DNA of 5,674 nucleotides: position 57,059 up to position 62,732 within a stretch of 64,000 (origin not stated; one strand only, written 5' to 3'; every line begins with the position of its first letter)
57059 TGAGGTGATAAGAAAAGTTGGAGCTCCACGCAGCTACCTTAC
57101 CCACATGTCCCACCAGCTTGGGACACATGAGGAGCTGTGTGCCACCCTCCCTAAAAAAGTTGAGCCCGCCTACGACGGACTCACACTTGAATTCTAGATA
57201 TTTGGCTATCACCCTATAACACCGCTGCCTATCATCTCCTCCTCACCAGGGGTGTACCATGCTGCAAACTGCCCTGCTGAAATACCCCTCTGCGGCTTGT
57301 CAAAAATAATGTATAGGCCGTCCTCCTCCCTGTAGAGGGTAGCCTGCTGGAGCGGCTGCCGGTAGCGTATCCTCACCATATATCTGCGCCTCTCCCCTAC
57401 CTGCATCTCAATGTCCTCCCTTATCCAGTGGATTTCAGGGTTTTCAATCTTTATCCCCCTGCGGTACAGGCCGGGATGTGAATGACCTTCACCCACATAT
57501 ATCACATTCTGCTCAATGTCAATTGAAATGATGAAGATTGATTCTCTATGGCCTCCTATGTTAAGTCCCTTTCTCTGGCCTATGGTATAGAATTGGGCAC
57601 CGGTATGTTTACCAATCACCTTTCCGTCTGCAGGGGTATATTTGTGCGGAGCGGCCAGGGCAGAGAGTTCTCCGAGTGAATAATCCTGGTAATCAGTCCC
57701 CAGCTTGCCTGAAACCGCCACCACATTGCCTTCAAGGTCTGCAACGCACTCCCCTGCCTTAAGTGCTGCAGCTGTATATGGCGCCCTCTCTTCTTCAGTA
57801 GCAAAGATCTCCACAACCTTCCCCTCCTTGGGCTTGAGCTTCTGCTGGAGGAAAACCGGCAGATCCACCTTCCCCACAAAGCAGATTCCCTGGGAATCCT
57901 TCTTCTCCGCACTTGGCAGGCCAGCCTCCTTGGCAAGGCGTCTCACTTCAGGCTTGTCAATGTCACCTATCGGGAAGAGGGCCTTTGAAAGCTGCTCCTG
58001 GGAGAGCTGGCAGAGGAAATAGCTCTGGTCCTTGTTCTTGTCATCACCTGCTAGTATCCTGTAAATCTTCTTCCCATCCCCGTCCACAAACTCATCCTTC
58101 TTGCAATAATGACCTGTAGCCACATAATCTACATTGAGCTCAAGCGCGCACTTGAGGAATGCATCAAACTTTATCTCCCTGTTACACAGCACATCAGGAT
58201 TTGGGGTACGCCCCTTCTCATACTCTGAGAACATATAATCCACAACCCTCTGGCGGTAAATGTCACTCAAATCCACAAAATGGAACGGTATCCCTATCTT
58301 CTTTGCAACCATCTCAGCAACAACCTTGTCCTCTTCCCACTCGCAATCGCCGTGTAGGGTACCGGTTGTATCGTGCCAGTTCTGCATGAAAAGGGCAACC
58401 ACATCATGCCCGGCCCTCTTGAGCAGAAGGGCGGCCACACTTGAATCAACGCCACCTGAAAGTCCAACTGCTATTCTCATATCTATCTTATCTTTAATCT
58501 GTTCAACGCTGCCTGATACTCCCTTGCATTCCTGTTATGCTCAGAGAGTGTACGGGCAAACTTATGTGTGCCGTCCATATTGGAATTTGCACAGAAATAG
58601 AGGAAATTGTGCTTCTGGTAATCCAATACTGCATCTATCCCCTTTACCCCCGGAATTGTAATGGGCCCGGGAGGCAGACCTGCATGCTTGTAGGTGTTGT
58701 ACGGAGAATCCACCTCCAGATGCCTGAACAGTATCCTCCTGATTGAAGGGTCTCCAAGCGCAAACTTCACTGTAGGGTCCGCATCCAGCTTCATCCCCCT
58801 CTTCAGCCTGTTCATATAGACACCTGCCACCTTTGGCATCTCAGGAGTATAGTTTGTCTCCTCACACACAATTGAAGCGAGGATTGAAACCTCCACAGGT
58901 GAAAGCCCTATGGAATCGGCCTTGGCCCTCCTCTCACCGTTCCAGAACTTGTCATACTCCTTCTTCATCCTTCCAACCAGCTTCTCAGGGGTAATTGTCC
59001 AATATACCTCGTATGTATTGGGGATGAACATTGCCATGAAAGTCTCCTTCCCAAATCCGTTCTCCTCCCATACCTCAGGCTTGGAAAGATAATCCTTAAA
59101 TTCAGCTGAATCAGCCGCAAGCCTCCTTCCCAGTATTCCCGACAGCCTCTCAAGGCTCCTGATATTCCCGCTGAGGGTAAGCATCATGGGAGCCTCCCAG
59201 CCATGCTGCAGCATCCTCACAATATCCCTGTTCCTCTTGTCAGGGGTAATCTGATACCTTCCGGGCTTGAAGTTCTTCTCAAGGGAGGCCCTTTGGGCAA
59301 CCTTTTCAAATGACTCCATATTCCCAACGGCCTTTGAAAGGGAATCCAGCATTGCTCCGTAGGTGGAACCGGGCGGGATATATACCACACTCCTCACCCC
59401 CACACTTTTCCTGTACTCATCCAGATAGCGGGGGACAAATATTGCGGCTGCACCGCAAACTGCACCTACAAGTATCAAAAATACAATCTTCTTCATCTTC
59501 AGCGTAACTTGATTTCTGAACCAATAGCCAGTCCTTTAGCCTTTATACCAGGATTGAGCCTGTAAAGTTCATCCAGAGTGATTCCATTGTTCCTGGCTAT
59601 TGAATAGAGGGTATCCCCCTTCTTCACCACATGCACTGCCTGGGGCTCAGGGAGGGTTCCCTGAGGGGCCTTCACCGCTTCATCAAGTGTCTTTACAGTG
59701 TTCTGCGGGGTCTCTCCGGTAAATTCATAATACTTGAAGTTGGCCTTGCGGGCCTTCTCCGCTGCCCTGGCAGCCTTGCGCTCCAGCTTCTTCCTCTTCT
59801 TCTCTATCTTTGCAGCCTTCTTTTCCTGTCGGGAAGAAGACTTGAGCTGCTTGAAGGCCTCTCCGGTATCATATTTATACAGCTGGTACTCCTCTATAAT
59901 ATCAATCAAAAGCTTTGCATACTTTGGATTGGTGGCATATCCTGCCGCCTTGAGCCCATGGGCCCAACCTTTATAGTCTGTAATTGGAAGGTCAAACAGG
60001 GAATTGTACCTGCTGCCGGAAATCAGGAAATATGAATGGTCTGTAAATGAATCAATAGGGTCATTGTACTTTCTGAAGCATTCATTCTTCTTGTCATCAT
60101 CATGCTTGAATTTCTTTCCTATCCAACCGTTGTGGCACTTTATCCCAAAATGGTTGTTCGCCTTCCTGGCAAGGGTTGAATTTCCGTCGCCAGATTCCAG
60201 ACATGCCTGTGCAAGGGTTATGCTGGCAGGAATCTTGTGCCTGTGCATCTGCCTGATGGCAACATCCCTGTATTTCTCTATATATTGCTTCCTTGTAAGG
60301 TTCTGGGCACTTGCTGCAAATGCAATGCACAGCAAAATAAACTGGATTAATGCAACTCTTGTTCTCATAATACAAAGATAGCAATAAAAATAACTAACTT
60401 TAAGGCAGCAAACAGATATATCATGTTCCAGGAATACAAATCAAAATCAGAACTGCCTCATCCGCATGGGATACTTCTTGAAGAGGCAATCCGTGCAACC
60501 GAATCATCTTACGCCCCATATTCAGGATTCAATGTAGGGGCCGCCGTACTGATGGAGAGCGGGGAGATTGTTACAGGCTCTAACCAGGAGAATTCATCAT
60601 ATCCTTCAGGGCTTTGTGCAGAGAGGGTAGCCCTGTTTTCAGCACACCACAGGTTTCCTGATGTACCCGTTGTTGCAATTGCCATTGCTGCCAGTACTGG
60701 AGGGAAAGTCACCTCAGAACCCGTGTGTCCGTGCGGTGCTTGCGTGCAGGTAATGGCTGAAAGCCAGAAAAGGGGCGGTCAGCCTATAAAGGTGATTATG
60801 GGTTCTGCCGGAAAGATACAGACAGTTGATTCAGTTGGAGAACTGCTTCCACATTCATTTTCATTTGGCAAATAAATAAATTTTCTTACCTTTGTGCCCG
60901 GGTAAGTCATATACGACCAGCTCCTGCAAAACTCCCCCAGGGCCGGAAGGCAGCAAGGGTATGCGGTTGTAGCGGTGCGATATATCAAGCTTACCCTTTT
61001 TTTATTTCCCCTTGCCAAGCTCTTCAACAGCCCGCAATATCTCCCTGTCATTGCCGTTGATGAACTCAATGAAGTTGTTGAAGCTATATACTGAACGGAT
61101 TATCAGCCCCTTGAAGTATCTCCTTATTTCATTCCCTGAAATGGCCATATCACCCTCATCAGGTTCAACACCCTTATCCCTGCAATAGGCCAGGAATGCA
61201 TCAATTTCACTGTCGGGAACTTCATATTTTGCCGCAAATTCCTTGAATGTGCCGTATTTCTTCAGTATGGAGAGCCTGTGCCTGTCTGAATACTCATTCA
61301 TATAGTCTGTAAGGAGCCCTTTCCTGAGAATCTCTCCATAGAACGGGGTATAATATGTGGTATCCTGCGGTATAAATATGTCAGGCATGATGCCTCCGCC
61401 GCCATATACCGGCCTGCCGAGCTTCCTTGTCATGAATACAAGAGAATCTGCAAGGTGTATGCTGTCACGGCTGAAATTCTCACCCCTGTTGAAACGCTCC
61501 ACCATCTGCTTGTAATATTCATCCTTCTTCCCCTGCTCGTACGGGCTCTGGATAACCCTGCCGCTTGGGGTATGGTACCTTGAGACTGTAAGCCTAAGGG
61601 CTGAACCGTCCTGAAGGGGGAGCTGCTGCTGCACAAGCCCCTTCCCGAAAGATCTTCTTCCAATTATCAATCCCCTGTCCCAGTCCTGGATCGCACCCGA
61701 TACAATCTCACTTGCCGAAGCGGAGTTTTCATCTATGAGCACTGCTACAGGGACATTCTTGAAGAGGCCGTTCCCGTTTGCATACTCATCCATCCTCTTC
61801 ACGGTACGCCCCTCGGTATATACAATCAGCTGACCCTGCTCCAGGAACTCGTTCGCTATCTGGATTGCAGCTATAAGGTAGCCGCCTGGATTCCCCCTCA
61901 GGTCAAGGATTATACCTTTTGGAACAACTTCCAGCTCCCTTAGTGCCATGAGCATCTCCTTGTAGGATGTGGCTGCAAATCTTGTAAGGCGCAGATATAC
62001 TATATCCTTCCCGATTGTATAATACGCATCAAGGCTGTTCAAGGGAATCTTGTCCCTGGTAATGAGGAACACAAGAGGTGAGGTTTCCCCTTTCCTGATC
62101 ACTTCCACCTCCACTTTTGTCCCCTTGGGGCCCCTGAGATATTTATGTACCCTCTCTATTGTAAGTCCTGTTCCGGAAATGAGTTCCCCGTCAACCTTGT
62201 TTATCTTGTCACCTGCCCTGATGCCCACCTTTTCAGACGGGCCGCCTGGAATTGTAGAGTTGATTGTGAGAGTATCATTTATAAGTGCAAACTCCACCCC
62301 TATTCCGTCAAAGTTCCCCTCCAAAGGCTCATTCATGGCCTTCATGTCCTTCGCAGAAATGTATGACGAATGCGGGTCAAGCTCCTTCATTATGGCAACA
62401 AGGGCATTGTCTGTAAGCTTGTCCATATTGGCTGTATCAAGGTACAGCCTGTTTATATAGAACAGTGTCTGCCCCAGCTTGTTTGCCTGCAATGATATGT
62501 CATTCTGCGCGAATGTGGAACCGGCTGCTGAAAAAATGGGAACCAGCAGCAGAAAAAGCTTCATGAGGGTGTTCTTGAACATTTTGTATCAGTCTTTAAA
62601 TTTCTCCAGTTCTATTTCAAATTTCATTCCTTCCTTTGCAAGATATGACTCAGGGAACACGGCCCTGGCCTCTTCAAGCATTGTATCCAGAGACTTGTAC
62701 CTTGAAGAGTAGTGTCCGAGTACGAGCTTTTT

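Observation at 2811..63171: Strongly over-represented oligomer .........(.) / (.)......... scattered on both strands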

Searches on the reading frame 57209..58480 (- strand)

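Call 33: search_protein_families(library=pfam, proteins=[window:57209-58480:-])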
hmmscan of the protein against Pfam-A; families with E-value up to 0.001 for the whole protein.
window:57209-58480:- (423 aa): 5 families
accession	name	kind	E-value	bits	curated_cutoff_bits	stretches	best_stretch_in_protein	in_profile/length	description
PF03054.22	tRNA_Me_trans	-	6e-77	258.3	20.6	1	1-204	1-202/202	tRNA methyl transferase HUP domain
PF20259.3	tRNA_Me_trans_M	-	1.6e-17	63.2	27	1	283-331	18-66/66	tRNA methyl transferase PRC-barrel domain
PF20258.4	tRNA_Me_trans_C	-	9.6e-14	51.9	20.6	1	348-422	7-77/77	Aminomethyltransferase beta-barrel domain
PF02540.23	NAD_synthase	-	9.1e-08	32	21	1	3-77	21-87/242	NAD synthase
PF02568.20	ThiI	-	0.00099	19.2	20.5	0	7-38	10-41/197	Thiamine biosynthesis protein (ThiI)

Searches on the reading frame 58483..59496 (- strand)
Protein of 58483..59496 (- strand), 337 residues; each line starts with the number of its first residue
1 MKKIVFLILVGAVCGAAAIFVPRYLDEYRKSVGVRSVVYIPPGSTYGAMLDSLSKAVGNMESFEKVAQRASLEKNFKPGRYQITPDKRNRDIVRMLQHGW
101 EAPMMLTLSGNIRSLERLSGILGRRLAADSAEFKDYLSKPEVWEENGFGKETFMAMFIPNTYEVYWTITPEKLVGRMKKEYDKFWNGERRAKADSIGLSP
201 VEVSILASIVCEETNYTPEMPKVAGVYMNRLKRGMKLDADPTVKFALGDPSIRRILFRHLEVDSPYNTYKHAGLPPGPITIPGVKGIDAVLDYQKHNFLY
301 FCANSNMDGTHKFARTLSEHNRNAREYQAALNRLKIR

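Call 33: search_protein_families(library=pfam, proteins=[window:58483-59496:-])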
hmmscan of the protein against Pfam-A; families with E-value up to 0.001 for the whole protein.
window:58483-59496:- (337 aa): 1 family
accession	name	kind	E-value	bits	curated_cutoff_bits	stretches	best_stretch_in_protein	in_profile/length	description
PF02618.21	YceG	-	6.3e-75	252.6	32.4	1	38-325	1-274/275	YceG-like family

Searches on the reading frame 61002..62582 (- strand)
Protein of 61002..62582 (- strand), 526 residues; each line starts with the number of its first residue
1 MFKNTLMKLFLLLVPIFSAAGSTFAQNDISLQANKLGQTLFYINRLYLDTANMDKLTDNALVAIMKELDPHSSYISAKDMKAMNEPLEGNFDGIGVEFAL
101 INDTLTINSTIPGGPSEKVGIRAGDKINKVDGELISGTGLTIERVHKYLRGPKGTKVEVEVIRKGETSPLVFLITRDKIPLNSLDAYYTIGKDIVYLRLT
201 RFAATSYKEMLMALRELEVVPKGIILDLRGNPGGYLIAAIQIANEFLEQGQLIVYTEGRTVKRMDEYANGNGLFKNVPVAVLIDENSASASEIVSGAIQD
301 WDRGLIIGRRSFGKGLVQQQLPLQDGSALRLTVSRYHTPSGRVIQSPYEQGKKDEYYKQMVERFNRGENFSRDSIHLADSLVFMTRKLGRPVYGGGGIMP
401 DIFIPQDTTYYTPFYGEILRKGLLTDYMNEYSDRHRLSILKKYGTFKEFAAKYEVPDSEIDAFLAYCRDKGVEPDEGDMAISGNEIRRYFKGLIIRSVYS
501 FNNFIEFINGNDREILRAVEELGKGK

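Call 9: search_protein_families(library=pfam, proteins=[window:61002-62582:-])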
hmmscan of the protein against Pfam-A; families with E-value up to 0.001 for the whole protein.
window:61002-62582:- (526 aa): 4 families
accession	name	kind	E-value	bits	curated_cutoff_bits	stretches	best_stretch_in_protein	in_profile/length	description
PF03572.23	Peptidase_S41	-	4.1e-47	160.3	24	1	193-345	1-155/165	Peptidase family S41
PF17820.7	PDZ_6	-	2.7e-10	40.3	27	1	107-163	2-54/54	PDZ domain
PF13180.12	PDZ_2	-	2.5e-09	37.8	27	1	94-168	3-74/80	PDZ domain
PF00595.29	PDZ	-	5.5e-06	27.1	23.2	1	95-161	13-80/81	PDZ domain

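Call 27: find_encoding_contigs(protein=window:61002-62582:-, flank=10000, max_places=10)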
Protein window:61002-62582:- (526 aa): 2 contigs read that carry it; 2 places shown.
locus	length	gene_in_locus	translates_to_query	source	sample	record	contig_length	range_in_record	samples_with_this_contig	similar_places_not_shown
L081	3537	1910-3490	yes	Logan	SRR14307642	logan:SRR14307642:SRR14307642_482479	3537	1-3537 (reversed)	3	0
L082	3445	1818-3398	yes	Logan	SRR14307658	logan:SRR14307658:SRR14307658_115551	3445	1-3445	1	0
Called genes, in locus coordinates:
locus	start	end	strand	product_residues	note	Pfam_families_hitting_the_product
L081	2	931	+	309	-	?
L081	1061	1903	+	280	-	PF12706:Lactamase_B_2, PF23023:Anti-Pycsar_Apyc1 (weak), PF12706:Lactamase_B_2 (weak)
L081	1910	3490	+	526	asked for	PF00595:PDZ (weak), PF13180:PDZ_2, PF17820:PDZ_6, PF03572:Peptidase_S41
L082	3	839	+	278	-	?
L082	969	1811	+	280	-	PF12706:Lactamase_B_2, PF23023:Anti-Pycsar_Apyc1 (weak), PF12706:Lactamase_B_2 (weak)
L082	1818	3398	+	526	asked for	PF00595:PDZ (weak), PF13180:PDZ_2, PF17820:PDZ_6, PF03572:Peptidase_S41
